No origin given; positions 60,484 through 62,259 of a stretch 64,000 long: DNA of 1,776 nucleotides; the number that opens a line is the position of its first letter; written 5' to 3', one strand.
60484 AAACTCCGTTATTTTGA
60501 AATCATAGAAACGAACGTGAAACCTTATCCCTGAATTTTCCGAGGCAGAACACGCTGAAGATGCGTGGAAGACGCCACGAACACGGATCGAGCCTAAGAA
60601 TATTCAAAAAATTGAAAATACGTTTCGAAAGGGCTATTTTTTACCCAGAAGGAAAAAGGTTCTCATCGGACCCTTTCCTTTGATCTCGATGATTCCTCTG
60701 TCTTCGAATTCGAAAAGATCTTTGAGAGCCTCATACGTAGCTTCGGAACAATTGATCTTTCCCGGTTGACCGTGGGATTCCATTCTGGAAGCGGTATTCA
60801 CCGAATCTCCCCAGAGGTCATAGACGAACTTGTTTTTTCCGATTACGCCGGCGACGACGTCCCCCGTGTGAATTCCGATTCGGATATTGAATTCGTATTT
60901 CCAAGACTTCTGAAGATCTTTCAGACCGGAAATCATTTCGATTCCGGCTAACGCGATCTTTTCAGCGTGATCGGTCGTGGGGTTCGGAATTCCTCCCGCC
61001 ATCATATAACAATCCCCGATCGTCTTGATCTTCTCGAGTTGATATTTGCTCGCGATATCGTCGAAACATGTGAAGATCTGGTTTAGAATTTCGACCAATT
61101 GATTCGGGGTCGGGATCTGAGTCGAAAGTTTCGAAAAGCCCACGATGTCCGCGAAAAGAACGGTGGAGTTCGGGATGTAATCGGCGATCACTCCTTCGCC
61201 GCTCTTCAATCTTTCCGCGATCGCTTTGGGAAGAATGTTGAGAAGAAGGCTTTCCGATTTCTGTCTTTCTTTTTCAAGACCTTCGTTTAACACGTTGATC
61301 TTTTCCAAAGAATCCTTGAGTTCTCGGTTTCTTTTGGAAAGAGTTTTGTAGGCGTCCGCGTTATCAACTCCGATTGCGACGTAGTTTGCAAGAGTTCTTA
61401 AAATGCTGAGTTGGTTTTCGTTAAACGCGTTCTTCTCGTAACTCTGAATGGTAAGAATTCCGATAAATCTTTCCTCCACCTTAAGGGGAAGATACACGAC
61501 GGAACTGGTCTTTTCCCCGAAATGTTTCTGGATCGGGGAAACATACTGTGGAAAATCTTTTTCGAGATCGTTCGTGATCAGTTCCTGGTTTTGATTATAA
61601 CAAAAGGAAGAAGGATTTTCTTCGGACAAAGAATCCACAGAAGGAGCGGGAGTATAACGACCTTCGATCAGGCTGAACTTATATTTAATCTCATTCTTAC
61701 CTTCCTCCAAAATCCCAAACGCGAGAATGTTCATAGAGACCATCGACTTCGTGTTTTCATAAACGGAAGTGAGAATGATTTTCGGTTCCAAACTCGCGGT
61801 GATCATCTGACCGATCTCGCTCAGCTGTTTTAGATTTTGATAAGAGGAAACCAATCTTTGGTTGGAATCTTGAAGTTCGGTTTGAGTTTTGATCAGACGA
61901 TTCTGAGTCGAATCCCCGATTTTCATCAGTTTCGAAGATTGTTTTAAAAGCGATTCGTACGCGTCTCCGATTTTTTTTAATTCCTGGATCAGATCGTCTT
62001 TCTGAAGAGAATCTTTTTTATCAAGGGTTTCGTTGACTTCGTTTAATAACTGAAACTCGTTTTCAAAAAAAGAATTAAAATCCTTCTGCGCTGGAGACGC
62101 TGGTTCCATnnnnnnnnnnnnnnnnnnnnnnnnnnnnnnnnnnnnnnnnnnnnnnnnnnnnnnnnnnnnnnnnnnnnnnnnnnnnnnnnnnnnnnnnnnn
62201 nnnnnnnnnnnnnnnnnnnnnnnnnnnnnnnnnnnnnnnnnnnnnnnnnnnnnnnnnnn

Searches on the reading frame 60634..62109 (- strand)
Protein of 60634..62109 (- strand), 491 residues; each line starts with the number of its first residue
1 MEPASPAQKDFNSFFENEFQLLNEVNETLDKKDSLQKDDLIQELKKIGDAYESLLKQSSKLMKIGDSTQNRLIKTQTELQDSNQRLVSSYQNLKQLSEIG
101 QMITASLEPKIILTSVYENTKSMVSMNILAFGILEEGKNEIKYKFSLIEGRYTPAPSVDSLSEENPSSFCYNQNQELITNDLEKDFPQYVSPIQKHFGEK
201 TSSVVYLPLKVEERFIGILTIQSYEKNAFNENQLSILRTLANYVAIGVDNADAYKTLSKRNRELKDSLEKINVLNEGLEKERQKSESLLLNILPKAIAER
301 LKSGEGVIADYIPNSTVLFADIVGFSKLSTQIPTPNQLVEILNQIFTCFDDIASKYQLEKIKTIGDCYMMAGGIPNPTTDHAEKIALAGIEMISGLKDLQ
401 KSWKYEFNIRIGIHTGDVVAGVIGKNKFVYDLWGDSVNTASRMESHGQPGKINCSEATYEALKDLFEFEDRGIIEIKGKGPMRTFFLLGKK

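Call 77: search_protein_families(library=pfam, proteins=[window:60634-62109:-], max_evalue=0.00001)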
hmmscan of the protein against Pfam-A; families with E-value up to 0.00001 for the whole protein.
window:60634-62109:- (491 aa): 4 families
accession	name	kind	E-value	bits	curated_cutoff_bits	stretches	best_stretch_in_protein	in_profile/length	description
PF00211.25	Guanylate_cyc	-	1.1e-63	214.6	21.9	1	313-488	7-182/183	Adenylate and Guanylate cyclase catalytic domain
PF13185.12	GAF_2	-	5.1e-11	43.4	28.6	1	149-248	36-135/136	GAF domain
PF13492.12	GAF_3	-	2.5e-09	38.1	27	1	110-250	3-129/129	GAF domain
PF01590.32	GAF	-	3.6e-06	28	22.4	1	166-246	52-131/133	GAF domain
